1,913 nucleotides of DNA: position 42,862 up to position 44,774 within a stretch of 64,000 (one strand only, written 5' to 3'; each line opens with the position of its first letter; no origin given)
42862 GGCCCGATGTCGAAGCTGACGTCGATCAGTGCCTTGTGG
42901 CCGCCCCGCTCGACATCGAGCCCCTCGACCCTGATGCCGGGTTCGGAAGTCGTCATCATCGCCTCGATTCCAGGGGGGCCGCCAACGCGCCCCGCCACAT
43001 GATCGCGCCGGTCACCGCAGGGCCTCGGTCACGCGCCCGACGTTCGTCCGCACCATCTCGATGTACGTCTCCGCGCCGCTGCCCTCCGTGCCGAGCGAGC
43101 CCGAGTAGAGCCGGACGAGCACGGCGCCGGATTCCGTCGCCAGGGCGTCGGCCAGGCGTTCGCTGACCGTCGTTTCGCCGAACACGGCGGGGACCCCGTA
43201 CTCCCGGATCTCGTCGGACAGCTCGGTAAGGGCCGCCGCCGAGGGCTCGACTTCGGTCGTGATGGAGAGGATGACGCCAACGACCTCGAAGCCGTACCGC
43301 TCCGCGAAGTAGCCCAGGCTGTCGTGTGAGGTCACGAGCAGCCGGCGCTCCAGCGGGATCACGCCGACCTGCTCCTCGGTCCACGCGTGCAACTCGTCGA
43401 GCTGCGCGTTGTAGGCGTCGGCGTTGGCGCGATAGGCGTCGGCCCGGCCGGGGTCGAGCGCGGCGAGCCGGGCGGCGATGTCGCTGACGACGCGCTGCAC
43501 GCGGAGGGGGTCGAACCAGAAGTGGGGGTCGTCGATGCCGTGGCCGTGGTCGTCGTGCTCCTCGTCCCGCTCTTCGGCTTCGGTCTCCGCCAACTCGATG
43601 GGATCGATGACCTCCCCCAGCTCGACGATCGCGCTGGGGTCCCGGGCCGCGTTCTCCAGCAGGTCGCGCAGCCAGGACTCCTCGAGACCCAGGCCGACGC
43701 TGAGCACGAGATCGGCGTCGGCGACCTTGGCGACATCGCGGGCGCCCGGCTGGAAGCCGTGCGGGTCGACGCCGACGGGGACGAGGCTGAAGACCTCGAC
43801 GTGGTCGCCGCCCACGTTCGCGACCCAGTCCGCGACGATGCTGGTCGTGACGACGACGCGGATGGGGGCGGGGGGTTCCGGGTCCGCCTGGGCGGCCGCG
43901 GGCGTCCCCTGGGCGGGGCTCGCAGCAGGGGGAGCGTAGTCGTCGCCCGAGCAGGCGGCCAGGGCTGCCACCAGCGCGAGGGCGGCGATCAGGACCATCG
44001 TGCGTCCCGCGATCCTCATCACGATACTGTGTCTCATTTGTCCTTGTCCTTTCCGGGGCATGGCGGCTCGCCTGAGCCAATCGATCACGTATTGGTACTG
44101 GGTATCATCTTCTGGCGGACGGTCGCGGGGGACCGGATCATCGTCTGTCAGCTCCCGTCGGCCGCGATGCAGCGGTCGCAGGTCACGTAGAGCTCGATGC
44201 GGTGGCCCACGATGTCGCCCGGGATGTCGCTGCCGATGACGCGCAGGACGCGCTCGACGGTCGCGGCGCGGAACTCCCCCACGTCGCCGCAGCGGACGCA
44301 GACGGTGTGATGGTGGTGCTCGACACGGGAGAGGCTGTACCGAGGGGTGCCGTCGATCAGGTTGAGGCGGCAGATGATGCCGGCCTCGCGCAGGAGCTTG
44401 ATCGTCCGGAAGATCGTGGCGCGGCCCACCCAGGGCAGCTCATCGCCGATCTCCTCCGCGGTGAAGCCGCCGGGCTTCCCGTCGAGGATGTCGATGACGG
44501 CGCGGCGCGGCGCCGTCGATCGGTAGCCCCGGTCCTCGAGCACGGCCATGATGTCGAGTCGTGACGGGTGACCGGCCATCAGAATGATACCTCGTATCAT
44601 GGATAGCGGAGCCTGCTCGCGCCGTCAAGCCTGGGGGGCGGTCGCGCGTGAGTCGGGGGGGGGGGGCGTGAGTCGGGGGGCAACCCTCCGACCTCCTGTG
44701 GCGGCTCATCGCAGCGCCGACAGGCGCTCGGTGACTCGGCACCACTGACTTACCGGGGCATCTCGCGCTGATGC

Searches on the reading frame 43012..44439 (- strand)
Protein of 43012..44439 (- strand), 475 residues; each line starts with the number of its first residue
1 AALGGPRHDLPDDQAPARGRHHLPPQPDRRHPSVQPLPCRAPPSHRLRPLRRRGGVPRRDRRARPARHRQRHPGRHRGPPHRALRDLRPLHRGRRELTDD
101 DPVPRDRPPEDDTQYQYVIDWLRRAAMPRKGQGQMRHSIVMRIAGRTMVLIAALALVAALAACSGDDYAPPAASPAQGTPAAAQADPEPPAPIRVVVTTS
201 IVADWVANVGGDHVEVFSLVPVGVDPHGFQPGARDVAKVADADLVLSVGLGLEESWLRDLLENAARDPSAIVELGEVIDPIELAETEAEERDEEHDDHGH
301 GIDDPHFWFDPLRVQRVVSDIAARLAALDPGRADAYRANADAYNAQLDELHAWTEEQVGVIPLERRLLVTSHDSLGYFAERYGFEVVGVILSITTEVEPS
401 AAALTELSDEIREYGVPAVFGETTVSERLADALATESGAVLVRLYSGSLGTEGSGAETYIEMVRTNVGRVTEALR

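Call 7: search_protein_families(library=pfam, proteins=[window:43012-44439:-], max_evalue=0.0001)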
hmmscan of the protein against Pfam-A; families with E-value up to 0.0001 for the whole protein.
window:43012-44439:- (475 aa): 1 family
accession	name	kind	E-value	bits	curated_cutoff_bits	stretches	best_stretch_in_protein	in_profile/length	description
PF01297.22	ZnuA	-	2.3e-83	280.2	29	1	195-473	1-263/263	Zinc-uptake complex component A periplasmic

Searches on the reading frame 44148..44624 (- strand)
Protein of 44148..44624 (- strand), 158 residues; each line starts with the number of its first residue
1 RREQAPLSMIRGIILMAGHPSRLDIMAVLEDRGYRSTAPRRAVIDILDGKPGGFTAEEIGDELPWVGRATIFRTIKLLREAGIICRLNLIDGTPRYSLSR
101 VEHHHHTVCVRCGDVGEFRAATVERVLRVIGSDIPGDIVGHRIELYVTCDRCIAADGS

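Call 9: search_protein_families(library=pfam, proteins=[window:44148-44624:-], max_evalue=0.0001)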
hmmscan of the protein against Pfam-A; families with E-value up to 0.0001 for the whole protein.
window:44148-44624:- (158 aa): 2 families
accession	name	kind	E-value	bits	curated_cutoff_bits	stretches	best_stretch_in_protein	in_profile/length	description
PF01475.25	FUR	-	4.7e-22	78.8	23.1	1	32-146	2-121/121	Ferric uptake regulator family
PF12840.13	HTH_20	-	4.3e-05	23.8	27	0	40-84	6-48/51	Helix-turn-helix domain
